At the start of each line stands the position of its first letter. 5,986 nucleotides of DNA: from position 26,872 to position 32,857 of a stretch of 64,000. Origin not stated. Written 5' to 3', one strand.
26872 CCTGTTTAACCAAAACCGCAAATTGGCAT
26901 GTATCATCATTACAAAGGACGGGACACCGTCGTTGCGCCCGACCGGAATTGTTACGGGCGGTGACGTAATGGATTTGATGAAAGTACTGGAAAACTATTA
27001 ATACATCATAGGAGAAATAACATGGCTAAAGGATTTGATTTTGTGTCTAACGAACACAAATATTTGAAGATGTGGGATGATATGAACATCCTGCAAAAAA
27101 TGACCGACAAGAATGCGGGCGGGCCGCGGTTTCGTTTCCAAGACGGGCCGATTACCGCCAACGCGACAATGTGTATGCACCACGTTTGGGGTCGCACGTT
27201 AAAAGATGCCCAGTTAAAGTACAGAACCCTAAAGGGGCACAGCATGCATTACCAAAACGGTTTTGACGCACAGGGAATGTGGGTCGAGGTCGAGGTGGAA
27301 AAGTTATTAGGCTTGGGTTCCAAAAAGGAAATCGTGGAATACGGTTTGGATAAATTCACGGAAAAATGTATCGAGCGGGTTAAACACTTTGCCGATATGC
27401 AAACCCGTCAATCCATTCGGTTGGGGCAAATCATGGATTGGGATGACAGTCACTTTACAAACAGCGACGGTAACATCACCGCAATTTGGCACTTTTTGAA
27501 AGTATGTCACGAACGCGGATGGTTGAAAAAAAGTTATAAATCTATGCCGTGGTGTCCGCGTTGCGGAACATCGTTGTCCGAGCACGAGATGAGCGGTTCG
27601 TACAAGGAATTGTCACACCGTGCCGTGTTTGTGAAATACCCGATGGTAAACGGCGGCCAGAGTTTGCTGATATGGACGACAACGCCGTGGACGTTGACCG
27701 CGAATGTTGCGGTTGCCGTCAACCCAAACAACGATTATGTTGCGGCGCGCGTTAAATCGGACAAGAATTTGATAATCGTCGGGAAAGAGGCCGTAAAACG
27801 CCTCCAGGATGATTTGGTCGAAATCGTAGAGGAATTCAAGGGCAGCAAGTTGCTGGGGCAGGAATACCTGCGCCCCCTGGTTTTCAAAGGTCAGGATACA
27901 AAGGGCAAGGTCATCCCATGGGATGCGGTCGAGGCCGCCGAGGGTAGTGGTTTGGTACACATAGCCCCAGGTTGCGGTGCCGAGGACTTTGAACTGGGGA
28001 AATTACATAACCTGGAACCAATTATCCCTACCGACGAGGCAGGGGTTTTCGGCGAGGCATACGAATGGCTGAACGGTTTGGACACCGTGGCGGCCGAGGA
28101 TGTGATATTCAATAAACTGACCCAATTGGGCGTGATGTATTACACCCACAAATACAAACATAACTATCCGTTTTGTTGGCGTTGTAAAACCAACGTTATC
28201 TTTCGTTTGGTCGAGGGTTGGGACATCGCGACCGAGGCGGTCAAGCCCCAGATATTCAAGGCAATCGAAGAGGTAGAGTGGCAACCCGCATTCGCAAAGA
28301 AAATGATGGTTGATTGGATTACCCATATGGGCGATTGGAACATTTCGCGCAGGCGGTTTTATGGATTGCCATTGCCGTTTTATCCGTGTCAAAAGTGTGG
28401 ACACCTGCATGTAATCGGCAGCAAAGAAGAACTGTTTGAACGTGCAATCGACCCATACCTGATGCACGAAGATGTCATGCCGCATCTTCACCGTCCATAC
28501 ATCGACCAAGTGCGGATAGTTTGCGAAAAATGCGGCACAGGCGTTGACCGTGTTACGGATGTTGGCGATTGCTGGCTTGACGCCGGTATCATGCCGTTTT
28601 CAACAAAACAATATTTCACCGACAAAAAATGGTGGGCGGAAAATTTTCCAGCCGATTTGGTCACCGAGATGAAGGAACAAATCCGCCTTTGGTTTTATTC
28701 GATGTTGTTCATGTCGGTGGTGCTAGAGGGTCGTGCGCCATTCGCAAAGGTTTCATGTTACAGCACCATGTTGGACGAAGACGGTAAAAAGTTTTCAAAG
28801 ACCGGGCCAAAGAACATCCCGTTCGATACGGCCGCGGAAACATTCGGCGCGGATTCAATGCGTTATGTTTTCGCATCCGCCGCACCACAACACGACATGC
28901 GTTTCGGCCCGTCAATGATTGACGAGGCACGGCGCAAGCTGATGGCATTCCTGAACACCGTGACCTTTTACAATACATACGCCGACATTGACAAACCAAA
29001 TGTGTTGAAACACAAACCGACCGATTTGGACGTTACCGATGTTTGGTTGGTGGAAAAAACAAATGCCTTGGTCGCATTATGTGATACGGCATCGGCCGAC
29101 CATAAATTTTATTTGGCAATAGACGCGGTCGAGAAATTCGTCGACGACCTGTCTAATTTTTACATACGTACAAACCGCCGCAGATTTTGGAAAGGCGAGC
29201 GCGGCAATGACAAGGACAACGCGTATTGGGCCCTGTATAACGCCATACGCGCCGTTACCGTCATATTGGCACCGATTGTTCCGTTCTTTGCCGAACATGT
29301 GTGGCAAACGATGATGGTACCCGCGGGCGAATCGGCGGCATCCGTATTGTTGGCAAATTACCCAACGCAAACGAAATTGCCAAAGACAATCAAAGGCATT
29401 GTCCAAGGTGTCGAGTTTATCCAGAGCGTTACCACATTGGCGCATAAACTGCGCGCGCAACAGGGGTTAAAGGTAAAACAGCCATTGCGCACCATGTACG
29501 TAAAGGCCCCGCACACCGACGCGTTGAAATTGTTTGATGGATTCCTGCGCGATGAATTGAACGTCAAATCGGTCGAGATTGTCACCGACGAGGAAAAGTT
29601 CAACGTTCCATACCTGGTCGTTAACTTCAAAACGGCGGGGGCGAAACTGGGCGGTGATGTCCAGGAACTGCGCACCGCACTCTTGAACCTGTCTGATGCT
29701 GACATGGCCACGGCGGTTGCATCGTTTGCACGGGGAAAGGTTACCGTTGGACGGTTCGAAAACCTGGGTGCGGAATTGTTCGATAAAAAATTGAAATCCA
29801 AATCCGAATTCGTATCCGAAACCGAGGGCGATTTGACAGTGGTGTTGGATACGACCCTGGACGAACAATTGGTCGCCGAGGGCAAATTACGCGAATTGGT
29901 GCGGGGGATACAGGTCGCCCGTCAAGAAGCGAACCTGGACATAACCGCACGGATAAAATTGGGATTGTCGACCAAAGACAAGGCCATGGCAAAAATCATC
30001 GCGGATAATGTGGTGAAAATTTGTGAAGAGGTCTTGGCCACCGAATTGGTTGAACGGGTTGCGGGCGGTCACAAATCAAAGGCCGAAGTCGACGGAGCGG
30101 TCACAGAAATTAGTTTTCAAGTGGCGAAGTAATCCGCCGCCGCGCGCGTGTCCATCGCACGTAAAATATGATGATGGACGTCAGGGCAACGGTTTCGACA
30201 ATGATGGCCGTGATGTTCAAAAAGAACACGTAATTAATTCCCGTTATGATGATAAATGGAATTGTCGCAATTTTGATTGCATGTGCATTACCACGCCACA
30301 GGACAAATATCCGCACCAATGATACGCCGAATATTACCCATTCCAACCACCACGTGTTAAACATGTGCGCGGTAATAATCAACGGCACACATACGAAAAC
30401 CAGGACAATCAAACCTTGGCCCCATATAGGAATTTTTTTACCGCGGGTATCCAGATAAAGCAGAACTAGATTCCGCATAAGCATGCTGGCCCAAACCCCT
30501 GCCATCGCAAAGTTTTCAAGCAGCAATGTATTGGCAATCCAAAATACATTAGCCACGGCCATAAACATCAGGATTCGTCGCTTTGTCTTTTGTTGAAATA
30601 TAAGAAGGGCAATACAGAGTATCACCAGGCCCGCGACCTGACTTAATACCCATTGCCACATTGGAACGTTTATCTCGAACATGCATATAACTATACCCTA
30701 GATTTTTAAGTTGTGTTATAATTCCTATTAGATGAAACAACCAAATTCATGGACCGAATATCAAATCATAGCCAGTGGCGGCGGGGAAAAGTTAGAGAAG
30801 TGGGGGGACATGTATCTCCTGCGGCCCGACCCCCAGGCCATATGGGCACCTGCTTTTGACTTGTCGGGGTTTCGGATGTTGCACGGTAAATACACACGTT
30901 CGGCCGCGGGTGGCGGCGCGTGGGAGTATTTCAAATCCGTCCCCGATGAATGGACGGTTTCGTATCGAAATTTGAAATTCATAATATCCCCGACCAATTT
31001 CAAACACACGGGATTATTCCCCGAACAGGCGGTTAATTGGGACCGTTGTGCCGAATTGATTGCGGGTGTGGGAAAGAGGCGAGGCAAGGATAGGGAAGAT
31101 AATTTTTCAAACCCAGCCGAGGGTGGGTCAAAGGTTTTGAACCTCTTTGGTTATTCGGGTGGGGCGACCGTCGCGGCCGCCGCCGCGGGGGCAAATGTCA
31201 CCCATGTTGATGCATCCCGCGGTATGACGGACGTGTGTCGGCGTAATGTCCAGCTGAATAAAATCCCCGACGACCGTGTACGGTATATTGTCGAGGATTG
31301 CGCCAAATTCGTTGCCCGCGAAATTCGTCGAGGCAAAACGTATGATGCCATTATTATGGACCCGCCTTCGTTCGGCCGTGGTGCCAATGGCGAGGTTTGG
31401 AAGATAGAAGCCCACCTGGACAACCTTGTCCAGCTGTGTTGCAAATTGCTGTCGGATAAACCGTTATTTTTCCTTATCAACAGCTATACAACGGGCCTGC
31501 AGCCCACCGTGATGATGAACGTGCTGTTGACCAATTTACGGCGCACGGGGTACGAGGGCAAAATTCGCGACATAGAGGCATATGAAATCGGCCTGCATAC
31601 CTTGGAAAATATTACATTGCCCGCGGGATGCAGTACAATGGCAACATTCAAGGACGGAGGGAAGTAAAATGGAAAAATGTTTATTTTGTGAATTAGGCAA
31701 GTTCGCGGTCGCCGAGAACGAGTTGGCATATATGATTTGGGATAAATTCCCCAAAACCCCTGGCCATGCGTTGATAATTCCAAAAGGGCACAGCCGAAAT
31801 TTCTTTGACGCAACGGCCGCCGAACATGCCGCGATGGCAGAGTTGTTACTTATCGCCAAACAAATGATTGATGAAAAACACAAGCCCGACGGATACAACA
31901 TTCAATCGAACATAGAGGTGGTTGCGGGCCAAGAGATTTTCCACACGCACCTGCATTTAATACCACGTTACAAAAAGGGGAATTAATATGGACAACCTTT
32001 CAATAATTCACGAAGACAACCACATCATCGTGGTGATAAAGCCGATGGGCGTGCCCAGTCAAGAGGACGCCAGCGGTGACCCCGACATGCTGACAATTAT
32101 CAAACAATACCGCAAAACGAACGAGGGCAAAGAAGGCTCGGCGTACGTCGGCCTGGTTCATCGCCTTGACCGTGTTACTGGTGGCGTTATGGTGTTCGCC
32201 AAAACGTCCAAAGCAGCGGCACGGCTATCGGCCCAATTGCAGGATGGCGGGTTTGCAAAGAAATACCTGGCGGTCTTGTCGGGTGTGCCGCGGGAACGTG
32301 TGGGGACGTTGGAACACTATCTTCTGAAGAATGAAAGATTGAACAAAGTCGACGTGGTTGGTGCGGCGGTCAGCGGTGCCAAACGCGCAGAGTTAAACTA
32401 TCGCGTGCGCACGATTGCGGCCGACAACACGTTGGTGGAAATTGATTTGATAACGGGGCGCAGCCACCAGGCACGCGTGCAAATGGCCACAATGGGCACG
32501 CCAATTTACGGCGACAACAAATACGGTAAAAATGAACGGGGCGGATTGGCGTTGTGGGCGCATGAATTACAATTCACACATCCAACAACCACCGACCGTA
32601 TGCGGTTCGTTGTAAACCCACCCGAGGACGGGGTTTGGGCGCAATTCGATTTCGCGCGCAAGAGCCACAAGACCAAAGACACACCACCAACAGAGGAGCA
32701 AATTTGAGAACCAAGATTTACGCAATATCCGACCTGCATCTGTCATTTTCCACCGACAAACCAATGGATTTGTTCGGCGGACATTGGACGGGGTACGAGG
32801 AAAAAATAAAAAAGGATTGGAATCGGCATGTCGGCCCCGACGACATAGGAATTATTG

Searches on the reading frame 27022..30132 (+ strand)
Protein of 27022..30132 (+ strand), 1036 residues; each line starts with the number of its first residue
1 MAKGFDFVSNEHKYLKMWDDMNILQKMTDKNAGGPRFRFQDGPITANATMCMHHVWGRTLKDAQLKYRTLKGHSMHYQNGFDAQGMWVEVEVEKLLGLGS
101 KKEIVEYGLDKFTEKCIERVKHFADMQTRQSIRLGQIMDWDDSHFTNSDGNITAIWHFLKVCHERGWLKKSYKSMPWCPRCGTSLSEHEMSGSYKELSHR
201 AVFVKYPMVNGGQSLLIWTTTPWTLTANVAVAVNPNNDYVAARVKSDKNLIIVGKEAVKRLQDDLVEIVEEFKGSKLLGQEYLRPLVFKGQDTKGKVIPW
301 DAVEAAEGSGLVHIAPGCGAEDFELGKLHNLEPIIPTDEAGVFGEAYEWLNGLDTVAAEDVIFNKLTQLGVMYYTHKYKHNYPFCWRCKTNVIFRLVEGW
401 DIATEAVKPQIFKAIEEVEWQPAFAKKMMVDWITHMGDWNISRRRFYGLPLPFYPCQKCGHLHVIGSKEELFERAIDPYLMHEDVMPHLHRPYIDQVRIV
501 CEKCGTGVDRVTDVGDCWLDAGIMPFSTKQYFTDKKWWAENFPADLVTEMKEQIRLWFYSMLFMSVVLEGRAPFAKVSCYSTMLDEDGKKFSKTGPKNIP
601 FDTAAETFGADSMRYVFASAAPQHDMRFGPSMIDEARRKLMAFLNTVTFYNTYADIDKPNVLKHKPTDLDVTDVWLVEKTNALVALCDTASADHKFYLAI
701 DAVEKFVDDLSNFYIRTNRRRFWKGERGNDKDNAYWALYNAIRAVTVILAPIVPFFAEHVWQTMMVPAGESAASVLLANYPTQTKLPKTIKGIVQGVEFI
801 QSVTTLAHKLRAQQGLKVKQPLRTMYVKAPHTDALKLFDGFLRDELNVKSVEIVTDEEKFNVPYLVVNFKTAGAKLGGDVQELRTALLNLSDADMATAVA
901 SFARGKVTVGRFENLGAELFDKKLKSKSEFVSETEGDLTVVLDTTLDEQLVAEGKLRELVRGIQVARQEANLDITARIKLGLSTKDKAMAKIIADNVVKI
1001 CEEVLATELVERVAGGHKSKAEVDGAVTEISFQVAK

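Call 56: search_protein_families(library=pfam, proteins=[window:27022-30132:+], max_evalue=0.00001)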
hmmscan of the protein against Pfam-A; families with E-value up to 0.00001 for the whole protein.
window:27022-30132:+ (1036 aa): 4 families
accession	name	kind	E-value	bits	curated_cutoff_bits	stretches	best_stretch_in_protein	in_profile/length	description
PF00133.28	tRNA-synt_1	-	2.1e-83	280.9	22.7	1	14-628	2-413/414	tRNA synthetases class I (I, L, M and V)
PF19302.4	DUF5915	-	8.1e-28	97.7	27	1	842-1032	4-192/195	Domain of unknown function (DUF5915)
PF08264.19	Anticodon_1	-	1.5e-26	93.5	25.1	1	673-824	1-146/148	Anticodon-binding domain of tRNA ligase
PF09334.17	tRNA-synt_1g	-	4.9e-12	45.7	20.1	1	518-628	248-366/391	tRNA synthetases class I (M)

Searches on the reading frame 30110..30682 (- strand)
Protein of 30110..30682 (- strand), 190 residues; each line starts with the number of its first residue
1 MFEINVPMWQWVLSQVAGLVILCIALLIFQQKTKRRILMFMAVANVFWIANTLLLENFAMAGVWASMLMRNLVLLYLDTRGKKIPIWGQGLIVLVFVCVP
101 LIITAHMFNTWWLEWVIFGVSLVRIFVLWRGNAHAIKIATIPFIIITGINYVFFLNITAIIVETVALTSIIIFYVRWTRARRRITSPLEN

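Call 80: search_protein_families(library=pfam, proteins=[window:30110-30682:-], max_evalue=0.0001)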
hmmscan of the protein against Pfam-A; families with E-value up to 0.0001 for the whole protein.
window:30110-30682:- (190 aa): 1 family
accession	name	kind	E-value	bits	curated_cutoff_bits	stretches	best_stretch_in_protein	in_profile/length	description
PF10688.14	Imp-YgjV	-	7.6e-06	26.3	23.5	1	13-179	2-157/159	Bacterial inner membrane protein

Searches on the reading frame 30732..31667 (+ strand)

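Call 80: search_protein_families(library=pfam, proteins=[window:30732-31667:+], max_evalue=0.0001)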
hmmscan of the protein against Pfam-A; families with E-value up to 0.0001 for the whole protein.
window:30732-31667:+ (311 aa): 3 families
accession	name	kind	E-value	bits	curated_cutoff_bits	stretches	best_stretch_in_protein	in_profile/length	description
PF10672.15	Methyltrans_SAM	-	1.6e-12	47.7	27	1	132-218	124-210/286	S-adenosylmethionine-dependent methyltransferase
PF03602.21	Cons_hypoth95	-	2.7e-07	30.8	24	1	131-212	41-122/182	Conserved hypothetical protein 95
PF09445.16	Methyltransf_15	-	2.1e-06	27.9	22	1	134-217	3-85/165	RNA cap guanine-N2 methyltransferase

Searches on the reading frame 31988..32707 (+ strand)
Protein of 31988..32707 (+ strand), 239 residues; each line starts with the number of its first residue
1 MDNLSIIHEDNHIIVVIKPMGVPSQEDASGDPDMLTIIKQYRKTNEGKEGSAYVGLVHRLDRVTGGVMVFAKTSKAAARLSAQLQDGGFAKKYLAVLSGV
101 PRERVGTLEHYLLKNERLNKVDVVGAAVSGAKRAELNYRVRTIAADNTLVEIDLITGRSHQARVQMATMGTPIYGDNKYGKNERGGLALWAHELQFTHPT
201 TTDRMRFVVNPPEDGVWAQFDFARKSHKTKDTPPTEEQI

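Call 80: search_protein_families(library=pfam, proteins=[window:31988-32707:+], max_evalue=0.0001)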
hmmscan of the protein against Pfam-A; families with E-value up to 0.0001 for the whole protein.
window:31988-32707:+ (239 aa): 1 family
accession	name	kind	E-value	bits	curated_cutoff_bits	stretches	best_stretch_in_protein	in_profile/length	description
PF00849.27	PseudoU_synth_2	-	5.7e-27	95.2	26.8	1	12-167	1-151/152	RNA pseudouridylate synthase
